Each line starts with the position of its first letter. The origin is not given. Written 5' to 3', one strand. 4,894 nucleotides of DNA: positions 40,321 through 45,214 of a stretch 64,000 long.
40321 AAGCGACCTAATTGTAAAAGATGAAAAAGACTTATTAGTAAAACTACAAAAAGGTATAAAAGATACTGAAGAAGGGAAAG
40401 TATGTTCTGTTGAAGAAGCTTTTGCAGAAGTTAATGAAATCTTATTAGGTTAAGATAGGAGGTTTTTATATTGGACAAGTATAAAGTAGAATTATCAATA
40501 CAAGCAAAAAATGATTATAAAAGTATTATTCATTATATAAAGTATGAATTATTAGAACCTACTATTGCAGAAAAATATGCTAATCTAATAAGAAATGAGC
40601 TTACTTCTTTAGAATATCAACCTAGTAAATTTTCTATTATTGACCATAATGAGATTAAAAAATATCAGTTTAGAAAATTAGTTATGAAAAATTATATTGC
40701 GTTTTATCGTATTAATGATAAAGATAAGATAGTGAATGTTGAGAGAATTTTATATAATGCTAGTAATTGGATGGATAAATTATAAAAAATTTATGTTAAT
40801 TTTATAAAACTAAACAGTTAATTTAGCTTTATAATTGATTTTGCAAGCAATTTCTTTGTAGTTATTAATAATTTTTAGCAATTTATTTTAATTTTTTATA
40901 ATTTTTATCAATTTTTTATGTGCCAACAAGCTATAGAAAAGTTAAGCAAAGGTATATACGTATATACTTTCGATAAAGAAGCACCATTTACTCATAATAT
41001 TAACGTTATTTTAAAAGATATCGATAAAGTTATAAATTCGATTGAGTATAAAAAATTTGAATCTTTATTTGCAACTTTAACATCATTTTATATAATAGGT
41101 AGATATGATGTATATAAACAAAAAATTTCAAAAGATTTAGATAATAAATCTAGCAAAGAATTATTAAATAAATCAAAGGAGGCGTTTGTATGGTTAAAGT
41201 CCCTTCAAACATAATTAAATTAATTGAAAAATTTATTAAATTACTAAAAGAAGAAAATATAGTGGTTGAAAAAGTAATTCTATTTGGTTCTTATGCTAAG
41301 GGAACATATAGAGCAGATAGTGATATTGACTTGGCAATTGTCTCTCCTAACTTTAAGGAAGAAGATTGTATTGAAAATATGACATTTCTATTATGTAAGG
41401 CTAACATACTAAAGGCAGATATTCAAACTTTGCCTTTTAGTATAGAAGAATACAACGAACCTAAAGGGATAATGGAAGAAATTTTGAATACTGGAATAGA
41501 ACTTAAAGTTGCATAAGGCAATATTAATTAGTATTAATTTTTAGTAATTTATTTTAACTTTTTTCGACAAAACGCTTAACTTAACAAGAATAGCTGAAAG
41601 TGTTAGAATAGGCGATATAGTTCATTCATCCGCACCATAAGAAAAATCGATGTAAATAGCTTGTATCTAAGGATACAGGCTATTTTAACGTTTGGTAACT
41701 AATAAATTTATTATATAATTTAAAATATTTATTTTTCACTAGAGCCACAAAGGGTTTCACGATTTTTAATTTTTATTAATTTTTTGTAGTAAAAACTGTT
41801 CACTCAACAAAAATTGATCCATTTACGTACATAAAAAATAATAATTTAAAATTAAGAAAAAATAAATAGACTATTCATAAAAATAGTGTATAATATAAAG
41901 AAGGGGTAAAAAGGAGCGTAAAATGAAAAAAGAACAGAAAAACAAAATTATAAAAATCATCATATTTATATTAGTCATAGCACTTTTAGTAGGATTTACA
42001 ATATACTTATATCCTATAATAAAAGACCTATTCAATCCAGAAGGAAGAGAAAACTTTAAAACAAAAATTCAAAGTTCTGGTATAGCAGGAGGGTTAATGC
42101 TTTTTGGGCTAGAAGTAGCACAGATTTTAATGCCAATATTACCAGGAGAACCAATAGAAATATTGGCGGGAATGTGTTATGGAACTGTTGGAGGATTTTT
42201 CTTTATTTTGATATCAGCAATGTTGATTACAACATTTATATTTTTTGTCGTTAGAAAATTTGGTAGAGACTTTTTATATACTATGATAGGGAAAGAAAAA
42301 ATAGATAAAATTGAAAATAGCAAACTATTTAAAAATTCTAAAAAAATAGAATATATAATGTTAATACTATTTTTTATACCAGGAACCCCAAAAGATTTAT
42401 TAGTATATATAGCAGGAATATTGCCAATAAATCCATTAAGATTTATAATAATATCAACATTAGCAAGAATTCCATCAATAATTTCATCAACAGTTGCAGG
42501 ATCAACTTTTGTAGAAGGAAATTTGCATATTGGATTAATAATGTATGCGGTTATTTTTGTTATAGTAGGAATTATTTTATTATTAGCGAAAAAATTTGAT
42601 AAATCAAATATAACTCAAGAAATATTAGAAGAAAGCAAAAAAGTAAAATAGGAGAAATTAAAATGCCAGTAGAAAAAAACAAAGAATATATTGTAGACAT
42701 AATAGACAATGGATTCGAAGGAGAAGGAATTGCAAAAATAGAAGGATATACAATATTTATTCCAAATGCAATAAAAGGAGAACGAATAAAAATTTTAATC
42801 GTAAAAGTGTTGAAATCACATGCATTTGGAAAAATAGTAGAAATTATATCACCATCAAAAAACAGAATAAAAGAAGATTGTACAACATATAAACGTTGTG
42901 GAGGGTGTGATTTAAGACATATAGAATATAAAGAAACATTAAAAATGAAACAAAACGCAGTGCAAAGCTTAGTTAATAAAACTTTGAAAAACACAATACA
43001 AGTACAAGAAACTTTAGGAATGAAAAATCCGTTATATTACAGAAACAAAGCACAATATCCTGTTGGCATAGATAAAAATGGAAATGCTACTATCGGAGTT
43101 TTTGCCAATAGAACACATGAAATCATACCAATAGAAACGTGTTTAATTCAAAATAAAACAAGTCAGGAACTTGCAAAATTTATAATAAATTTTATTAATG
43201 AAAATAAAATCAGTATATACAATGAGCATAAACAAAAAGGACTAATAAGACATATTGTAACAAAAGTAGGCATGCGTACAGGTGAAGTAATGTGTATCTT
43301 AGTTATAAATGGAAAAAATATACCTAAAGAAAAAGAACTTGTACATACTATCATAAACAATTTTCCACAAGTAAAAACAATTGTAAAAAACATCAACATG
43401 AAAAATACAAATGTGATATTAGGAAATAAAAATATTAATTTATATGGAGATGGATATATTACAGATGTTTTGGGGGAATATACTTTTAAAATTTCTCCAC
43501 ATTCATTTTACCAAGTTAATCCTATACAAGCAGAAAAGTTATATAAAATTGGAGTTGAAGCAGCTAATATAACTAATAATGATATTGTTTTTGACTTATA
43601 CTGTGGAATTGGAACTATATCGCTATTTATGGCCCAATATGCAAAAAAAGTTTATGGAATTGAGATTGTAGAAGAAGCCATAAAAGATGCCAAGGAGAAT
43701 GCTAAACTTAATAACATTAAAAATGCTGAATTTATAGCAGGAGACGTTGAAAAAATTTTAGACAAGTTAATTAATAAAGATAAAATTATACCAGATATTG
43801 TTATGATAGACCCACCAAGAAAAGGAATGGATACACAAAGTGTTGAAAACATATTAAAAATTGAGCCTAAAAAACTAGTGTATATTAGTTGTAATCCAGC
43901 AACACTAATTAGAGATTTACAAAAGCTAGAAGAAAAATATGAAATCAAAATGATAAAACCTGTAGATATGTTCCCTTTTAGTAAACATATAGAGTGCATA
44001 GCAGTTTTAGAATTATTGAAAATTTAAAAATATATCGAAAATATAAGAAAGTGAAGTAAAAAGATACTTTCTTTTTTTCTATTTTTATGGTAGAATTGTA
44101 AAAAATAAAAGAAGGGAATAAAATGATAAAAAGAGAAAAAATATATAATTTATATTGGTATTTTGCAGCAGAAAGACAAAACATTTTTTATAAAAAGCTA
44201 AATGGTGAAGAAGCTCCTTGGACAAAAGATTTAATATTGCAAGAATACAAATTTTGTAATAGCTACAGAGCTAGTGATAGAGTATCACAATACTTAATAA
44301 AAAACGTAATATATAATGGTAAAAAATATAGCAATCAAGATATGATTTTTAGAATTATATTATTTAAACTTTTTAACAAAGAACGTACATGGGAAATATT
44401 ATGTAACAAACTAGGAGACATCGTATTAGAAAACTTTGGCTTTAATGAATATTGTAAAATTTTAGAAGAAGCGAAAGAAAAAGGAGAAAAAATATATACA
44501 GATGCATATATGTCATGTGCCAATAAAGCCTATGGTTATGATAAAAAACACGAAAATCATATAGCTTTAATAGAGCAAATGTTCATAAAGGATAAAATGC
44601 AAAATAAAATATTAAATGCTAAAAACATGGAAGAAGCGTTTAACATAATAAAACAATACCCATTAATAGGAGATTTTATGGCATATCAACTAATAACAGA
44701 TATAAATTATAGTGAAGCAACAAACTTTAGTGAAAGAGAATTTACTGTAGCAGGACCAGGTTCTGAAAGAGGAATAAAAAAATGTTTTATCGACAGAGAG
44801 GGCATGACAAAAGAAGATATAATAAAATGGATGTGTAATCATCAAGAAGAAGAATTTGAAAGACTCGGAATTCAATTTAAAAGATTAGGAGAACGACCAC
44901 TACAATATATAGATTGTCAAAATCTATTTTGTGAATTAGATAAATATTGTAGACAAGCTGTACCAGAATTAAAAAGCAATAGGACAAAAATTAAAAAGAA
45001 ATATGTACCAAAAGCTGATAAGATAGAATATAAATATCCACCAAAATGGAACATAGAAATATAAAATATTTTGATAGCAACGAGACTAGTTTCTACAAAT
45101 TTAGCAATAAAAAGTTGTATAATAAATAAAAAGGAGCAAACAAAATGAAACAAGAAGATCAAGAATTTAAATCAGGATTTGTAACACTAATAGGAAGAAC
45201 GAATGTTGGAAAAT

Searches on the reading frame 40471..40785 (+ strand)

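Call 9: search_protein_families(library=pfam, proteins=[window:40471-40785:+], max_evalue=0.001)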
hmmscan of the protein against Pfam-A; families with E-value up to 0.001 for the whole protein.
window:40471-40785:+ (104 aa): 1 family
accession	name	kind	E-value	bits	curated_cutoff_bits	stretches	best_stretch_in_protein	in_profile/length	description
PF05016.21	ParE_toxin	-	1.5e-11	45.1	23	1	6-100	1-89/89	ParE toxin of type II toxin-antitoxin system, parDE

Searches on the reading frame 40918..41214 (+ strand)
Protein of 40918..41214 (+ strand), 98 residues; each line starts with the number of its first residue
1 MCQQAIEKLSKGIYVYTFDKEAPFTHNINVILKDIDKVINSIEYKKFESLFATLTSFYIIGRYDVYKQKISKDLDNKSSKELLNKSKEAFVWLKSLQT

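Call 9: search_protein_families(library=pfam, proteins=[window:40918-41214:+], max_evalue=0.001)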
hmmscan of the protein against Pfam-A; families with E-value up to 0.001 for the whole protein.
window:40918-41214:+ (98 aa): 1 family
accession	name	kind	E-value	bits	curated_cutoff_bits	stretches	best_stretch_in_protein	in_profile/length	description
PF05168.19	HEPN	-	7.1e-10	39.5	22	1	1-94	30-115/117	HEPN domain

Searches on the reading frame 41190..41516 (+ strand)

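Call 9: search_protein_families(library=pfam, proteins=[window:41190-41516:+], max_evalue=0.001)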
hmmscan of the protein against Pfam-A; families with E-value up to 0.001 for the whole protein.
window:41190-41516:+ (108 aa): 3 families
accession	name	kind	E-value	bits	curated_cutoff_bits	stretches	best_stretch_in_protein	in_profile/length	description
PF01909.29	NTP_transf_2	-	3.3e-14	53.5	21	1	12-70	1-47/93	Nucleotidyltransferase domain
PF18765.7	Polbeta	-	4e-13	49.8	26.9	1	13-105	1-87/93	Polymerase beta, Nucleotidyltransferase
PF22600.2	MTPAP-like_central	-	8.7e-05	23.1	27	1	9-66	26-71/139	Poly(A) RNA polymerase, mitochondrial-like, central palm domain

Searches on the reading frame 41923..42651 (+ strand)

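Call 9: search_protein_families(library=pfam, proteins=[window:41923-42651:+], max_evalue=0.001)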
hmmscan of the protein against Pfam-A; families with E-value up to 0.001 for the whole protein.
window:41923-42651:+ (242 aa): 1 family
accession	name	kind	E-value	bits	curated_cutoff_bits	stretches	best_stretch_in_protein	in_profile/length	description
PF09335.16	VTT_dom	-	1e-18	68.4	33.9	1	73-194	1-122/123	VTT domain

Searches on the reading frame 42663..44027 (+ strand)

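Call 77: search_protein_families(library=pfam, proteins=[window:42663-44027:+], max_evalue=0.00001)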
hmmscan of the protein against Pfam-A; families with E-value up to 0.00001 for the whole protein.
window:42663-44027:+ (454 aa): 8 families
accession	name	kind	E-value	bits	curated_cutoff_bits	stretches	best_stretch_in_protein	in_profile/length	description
PF05958.17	tRNA_U5-meth_tr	-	1e-26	94.3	23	1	89-449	2-354/357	tRNA (Uracil-5-)-methyltransferase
PF13847.12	Methyltransf_31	-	6.5e-15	55.5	27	1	304-424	2-127/145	Methyltransferase domain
PF02475.24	TRM5-TYW2_MTfase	-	1.3e-10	41.9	28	1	301-379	32-112/164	TRM5/TYW2 methyltransferase domain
PF09445.16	Methyltransf_15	-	2.2e-09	37.5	22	1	308-391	3-86/165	RNA cap guanine-N2 methyltransferase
PF01938.26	TRAM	-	8.1e-09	35.7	21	1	3-59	2-61/61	TRAM domain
PF13649.12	Methyltransf_25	-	1e-07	33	27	1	309-365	1-58/97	Methyltransferase domain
PF05175.20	MTS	-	3.5e-07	30.5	23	1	307-385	33-107/170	Methyltransferase small domain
PF03602.21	Cons_hypoth95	-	4.6e-07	30.1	24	1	304-423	40-166/182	Conserved hypothetical protein 95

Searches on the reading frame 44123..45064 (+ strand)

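Call 77: search_protein_families(library=pfam, proteins=[window:44123-45064:+], max_evalue=0.00001)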
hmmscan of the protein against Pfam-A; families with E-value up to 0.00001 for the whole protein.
window:44123-45064:+ (313 aa): 1 family
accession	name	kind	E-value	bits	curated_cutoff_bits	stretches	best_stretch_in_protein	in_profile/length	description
PF18723.6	HMUDK_hel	-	9.4e-109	363.5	25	1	6-284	2-280/281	5-hmdU DNA kinase, helical domain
